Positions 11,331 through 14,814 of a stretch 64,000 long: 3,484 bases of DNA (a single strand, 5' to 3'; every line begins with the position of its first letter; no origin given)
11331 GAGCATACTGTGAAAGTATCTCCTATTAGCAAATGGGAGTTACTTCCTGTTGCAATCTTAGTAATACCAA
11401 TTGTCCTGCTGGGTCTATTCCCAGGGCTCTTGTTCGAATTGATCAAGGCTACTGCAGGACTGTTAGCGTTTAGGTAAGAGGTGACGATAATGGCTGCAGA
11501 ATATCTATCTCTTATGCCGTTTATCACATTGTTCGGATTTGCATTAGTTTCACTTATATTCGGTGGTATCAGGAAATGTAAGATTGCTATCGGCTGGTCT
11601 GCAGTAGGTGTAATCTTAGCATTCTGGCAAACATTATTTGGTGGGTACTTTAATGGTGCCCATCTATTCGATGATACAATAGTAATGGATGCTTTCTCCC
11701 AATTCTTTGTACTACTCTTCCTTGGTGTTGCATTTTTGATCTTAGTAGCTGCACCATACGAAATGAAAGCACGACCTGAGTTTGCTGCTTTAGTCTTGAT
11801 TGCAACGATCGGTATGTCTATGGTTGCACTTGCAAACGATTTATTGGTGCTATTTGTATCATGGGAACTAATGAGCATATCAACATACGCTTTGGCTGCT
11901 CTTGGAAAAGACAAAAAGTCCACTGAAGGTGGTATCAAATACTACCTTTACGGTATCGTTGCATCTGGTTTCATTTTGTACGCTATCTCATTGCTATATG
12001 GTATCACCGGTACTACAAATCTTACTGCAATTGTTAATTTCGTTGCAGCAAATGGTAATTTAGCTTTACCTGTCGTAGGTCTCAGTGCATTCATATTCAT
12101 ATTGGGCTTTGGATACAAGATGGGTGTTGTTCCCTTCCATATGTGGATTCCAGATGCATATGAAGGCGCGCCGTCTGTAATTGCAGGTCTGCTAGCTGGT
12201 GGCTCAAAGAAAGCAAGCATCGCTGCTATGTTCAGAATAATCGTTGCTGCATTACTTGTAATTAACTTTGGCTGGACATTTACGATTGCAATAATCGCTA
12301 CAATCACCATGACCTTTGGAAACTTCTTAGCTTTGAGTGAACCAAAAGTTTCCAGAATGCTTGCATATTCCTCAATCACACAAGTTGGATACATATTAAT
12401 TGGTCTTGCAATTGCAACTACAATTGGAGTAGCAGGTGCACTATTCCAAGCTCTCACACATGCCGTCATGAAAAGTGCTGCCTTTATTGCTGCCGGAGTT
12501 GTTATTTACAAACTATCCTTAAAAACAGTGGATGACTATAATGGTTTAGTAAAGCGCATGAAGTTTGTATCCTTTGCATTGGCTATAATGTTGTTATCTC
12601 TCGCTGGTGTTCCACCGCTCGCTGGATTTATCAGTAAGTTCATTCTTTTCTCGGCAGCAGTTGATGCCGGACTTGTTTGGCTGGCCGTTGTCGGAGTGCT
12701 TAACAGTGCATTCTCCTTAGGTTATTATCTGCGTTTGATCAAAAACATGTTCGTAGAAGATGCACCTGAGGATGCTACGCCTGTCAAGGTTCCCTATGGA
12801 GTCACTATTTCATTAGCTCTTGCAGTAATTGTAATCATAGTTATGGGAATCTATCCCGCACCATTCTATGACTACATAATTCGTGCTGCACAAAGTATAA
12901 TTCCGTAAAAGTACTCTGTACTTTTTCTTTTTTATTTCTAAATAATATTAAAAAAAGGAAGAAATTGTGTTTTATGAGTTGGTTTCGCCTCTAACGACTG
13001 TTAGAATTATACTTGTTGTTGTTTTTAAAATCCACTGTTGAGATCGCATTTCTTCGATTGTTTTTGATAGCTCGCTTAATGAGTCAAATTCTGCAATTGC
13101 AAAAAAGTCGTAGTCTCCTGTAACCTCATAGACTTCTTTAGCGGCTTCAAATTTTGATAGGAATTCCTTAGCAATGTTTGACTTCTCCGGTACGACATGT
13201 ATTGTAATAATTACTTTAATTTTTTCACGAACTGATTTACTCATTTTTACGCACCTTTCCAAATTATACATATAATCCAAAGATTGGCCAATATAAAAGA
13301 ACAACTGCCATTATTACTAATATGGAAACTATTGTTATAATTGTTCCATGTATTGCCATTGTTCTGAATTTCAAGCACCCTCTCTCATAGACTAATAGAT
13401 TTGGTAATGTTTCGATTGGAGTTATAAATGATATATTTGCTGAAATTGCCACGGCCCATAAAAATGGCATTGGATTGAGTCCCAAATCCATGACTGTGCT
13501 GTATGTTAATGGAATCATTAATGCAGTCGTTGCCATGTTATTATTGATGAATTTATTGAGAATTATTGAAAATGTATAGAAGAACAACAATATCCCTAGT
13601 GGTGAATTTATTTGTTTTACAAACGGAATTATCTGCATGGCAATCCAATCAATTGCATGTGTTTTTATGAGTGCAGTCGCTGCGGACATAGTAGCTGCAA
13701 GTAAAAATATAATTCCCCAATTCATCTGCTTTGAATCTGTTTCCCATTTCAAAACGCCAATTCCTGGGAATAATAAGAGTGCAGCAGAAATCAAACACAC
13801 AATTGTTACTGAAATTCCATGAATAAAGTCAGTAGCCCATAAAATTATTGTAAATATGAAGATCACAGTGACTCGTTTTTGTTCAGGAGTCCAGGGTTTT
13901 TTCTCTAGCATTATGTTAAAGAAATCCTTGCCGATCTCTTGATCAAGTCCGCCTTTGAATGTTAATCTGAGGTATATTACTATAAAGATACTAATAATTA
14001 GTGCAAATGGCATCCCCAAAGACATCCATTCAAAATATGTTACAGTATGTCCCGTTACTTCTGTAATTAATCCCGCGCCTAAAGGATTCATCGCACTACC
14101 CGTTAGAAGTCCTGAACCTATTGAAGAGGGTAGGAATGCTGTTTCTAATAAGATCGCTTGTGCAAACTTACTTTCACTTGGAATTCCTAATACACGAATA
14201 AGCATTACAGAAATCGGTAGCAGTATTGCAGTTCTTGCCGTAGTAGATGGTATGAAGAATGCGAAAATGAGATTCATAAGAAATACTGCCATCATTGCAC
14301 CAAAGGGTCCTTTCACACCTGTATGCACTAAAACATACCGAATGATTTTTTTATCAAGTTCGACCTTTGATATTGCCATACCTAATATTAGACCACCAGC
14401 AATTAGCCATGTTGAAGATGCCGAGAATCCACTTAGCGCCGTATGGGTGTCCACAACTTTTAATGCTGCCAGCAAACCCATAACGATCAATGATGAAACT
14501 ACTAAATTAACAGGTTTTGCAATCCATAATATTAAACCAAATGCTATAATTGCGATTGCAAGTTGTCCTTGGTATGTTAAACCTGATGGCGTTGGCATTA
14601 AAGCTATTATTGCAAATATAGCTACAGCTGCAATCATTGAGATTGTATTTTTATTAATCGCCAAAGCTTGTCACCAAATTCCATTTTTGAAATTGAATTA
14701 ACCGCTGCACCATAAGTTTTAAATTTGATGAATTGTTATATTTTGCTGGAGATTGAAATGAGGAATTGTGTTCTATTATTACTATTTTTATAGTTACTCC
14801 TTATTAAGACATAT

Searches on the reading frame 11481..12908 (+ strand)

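Call 8: search_protein_families(library=pfam, proteins=[window:11481-12908:+], max_evalue=0.01)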
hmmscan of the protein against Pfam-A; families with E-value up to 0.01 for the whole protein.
window:11481-12908:+ (475 aa): 1 family
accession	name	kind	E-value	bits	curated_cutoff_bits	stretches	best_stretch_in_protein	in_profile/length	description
PF00361.26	Proton_antipo_M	-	1.2e-68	232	21.5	1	118-412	1-294/294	NADH:quinone oxidoreductase/Mrp antiporter, TM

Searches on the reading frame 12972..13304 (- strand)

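Call 8: search_protein_families(library=pfam, proteins=[window:12972-13304:-], max_evalue=0.01)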
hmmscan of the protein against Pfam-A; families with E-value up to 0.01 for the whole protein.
window:12972-13304:- (110 aa): 1 family
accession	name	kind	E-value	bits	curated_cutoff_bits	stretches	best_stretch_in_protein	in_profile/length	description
PF01037.27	AsnC_trans_reg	-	2.9e-10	40.3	25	1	34-101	2-71/73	Lrp/AsnC ligand binding domain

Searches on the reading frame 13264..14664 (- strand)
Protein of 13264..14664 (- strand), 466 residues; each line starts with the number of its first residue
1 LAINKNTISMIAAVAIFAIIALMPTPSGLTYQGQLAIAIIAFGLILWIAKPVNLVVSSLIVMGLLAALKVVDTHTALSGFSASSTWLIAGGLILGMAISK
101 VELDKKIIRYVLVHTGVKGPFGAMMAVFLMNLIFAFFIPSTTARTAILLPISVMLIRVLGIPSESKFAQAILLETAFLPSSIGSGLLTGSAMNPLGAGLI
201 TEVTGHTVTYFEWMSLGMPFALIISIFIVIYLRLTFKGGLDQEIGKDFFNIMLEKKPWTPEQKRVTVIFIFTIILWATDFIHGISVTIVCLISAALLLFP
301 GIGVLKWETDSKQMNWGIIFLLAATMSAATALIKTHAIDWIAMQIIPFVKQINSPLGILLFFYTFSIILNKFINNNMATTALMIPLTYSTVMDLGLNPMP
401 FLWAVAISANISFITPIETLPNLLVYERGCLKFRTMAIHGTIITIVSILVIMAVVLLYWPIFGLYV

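Call 8: search_protein_families(library=pfam, proteins=[window:13264-14664:-], max_evalue=0.01)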
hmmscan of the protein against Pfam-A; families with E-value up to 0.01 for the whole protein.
window:13264-14664:- (466 aa): 2 families
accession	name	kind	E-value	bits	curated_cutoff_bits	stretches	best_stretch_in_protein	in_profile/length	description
PF00939.25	Na_sulph_symp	-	1.6e-58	199.3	27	1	5-463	2-470/472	Sodium:sulfate symporter transmembrane region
PF03600.22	CitMHS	-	8.9e-38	130.7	31.9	2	44-389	1-316/336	Citrate transporter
